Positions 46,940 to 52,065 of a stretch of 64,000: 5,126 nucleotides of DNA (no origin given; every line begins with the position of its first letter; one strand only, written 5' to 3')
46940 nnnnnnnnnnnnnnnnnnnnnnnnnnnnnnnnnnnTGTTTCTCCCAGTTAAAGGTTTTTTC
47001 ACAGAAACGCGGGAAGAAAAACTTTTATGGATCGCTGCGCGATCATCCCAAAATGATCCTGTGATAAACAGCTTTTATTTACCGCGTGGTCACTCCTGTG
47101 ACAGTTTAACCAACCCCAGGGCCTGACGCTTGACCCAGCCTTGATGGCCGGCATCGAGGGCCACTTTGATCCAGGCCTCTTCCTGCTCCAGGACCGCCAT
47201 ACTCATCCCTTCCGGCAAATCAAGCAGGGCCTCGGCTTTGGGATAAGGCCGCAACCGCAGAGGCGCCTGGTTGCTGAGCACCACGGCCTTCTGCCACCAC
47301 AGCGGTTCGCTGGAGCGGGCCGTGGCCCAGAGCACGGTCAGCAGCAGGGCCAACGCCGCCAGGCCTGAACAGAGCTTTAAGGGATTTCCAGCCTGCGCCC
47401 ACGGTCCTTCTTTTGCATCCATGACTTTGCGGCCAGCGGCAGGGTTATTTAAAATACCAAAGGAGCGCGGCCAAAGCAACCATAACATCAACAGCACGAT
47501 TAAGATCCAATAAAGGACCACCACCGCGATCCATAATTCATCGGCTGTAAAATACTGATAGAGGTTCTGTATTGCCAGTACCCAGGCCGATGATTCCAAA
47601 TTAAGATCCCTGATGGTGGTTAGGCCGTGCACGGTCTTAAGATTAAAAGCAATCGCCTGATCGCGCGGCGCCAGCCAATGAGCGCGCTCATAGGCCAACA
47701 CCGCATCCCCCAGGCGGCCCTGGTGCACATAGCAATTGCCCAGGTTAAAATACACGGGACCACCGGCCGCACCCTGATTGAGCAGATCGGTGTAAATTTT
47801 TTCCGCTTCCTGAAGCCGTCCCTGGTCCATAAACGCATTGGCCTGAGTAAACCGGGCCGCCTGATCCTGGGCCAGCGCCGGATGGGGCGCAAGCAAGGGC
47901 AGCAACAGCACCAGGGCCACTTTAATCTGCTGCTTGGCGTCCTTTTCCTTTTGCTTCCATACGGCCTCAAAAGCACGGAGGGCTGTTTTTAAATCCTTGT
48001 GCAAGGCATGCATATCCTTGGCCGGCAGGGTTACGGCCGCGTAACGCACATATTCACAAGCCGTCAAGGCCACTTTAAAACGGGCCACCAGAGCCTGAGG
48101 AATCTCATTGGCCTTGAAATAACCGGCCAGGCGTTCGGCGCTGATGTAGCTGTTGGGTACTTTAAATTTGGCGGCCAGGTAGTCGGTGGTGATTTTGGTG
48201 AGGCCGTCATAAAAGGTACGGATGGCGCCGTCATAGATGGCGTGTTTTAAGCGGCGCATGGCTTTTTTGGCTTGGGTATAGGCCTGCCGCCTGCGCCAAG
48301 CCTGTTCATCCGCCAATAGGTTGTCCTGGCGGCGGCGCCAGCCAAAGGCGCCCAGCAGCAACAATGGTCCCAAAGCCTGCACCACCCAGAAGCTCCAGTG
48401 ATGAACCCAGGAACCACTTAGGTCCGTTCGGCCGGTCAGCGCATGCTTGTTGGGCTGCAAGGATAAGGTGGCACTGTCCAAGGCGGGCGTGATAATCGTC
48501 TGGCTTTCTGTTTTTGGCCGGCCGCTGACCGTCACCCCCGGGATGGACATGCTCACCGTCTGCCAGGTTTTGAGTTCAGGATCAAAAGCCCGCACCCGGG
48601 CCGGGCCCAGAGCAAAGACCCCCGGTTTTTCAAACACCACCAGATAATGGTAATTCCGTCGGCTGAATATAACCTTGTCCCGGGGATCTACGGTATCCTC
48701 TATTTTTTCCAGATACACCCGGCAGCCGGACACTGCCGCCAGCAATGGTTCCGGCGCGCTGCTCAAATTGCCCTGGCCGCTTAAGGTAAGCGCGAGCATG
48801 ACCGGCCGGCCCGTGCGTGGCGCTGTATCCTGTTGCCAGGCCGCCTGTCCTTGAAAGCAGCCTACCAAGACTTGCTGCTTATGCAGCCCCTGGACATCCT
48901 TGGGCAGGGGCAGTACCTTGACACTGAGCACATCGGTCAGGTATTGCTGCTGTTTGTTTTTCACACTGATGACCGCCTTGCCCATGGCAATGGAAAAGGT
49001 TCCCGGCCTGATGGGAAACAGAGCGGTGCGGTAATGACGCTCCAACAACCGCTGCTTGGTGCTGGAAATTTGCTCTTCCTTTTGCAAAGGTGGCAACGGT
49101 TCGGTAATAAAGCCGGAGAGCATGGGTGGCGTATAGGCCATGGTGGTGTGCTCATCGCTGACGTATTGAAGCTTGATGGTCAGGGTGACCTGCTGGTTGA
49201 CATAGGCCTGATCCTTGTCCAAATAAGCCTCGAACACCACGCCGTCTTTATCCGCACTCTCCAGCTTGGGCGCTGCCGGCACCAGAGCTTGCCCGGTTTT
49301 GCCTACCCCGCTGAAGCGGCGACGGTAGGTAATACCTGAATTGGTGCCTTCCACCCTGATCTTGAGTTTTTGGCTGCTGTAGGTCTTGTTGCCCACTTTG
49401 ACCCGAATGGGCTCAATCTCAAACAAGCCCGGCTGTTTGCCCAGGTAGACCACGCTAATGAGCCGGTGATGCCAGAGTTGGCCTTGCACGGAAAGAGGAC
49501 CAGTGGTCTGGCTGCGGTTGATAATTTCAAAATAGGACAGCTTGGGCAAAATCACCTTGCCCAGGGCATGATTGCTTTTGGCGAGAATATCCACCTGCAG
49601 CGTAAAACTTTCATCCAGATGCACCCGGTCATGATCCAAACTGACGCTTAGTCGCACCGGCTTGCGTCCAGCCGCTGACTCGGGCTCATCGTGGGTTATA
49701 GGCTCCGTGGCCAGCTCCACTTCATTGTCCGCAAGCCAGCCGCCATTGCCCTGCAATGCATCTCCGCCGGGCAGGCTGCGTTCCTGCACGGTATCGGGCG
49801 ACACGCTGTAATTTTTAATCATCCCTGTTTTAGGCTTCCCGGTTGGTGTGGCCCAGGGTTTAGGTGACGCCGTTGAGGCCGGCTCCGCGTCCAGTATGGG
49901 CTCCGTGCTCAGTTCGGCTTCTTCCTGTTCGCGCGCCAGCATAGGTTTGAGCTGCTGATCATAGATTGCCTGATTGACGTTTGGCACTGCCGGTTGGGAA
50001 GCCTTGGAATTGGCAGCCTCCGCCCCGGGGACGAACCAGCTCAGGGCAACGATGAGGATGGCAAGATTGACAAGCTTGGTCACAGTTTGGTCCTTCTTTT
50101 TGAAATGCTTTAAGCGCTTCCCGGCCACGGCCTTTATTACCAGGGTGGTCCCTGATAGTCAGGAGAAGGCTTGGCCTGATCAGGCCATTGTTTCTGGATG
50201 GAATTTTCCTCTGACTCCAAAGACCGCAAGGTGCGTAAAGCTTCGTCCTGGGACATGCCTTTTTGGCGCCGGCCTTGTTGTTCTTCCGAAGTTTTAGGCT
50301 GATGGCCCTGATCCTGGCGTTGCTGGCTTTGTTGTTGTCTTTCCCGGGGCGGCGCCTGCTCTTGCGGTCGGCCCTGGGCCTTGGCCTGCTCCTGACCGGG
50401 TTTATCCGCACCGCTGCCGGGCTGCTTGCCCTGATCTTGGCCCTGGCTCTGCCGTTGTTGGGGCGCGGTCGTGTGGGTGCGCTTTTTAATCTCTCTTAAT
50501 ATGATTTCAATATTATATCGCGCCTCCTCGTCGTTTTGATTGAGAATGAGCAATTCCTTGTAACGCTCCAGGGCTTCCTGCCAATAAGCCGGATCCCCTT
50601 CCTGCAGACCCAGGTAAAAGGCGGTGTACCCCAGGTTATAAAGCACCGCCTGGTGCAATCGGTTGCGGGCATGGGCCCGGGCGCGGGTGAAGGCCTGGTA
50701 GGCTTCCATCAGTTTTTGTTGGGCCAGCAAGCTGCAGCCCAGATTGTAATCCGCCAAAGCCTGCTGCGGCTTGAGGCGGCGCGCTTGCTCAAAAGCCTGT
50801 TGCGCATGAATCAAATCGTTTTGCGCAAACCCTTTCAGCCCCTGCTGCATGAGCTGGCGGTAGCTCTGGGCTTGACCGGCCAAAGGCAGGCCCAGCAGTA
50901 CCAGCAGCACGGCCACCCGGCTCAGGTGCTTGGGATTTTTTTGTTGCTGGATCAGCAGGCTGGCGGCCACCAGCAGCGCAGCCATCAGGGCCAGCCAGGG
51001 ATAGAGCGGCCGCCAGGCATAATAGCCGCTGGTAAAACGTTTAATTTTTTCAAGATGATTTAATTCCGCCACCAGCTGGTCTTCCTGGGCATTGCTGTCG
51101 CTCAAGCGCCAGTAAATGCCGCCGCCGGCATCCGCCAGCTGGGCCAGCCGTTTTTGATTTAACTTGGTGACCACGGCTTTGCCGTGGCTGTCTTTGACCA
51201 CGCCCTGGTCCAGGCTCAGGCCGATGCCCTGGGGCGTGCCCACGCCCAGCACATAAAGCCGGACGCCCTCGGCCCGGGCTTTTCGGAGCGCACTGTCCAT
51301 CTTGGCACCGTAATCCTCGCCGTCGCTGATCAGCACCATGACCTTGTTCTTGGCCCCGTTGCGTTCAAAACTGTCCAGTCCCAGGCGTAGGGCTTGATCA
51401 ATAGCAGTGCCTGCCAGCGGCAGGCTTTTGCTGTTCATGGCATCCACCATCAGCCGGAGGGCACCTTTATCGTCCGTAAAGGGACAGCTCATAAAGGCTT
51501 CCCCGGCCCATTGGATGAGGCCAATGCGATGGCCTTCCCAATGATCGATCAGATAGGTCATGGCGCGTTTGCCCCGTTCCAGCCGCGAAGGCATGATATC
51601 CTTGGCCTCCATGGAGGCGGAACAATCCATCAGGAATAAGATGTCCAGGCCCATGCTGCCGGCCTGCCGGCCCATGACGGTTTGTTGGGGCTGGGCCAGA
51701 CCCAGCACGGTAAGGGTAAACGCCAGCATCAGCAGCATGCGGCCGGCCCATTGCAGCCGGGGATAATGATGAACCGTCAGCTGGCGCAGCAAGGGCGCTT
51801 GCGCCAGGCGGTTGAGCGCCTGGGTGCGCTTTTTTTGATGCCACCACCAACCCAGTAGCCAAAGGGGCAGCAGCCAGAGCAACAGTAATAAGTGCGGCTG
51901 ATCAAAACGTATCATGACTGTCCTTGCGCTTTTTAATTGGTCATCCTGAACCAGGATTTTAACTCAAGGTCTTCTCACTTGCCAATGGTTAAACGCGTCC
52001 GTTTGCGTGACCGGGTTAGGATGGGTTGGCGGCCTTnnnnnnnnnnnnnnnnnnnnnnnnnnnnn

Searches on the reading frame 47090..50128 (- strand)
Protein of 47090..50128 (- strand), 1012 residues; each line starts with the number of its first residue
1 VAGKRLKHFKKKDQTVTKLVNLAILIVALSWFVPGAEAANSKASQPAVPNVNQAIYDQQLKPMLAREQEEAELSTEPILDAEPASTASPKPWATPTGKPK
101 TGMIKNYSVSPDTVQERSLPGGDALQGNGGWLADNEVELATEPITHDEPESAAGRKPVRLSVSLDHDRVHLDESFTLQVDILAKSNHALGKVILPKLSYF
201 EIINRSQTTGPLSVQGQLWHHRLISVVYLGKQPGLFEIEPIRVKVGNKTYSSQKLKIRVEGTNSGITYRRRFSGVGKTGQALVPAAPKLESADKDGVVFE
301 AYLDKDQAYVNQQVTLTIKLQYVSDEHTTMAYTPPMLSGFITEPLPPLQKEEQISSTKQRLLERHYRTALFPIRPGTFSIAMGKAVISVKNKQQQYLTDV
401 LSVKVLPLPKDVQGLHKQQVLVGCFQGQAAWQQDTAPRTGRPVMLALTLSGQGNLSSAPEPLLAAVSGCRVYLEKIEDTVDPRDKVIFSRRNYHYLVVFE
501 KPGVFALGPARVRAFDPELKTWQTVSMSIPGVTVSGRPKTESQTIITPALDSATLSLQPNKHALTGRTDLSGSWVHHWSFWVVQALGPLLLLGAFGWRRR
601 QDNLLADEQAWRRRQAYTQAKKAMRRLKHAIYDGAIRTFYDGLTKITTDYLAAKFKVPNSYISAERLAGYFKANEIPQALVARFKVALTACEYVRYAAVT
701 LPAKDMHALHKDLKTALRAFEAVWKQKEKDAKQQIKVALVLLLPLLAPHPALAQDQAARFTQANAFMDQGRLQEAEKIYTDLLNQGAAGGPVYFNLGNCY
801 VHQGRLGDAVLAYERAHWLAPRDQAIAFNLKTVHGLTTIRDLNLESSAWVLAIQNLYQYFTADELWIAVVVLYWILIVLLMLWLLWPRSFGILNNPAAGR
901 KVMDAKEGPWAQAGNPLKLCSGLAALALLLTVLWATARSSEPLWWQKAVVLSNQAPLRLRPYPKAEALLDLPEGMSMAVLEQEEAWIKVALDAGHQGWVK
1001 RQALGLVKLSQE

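Call 26: search_protein_families(library=pfam, proteins=[window:47090-50128:-], max_evalue=0.01)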
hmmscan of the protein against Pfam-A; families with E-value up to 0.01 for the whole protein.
window:47090-50128:- (1012 aa): 10 families
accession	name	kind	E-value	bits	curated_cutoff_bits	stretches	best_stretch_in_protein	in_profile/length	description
PF13584.12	BatD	-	3.9e-21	75.9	24.1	2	163-259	2-92/92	BatD DUF11 like domain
PF00515.34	TPR_1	-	1.2e-08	34.9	27.8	1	792-822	3-33/34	Tetratricopeptide repeat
PF13432.12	TPR_16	-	1.7e-07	32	32.7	1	761-816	2-57/65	Tetratricopeptide repeat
PF07719.23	TPR_2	-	2e-06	27.9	27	1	792-819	3-30/34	Tetratricopeptide repeat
PF13176.12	TPR_7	-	1.6e-05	25.1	27.9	0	793-822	2-31/36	Tetratricopeptide repeat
PF14559.12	TPR_19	-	5.1e-05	24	25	1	767-815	2-50/68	Tetratricopeptide repeat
PF13424.12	TPR_12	-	0.00014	22.4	30.1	1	762-816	9-71/77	Tetratricopeptide repeat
PF13181.12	TPR_8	-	0.00016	22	25.7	0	792-816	3-27/34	Tetratricopeptide repeat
PF06347.19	SH3_4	-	0.00028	21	24.1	1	953-1004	3-54/56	Bacterial SH3 domain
PF13428.12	TPR_14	-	0.0039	18.2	23.5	0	759-793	4-38/44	Tetratricopeptide repeat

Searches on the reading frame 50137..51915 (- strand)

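Call 26: search_protein_families(library=pfam, proteins=[window:50137-51915:-], max_evalue=0.01)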
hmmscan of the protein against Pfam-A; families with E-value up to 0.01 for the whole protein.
window:50137-51915:- (592 aa): 4 families
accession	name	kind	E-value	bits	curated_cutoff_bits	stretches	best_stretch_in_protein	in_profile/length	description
PF13519.12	VWA_2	-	8.8e-16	58.9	27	1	92-200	1-107/107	von Willebrand factor type A domain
PF00092.34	VWA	-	2e-14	54.7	23.8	1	91-227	1-141/174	von Willebrand factor type A domain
PF07584.16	BatA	-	4.7e-05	24.2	25.9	1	1-76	1-77/77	Aerotolerance regulator N-terminal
PF05762.20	VWA_CoxE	-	0.00071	19.5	26.4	0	168-223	128-185/222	VWA domain containing CoxE-like protein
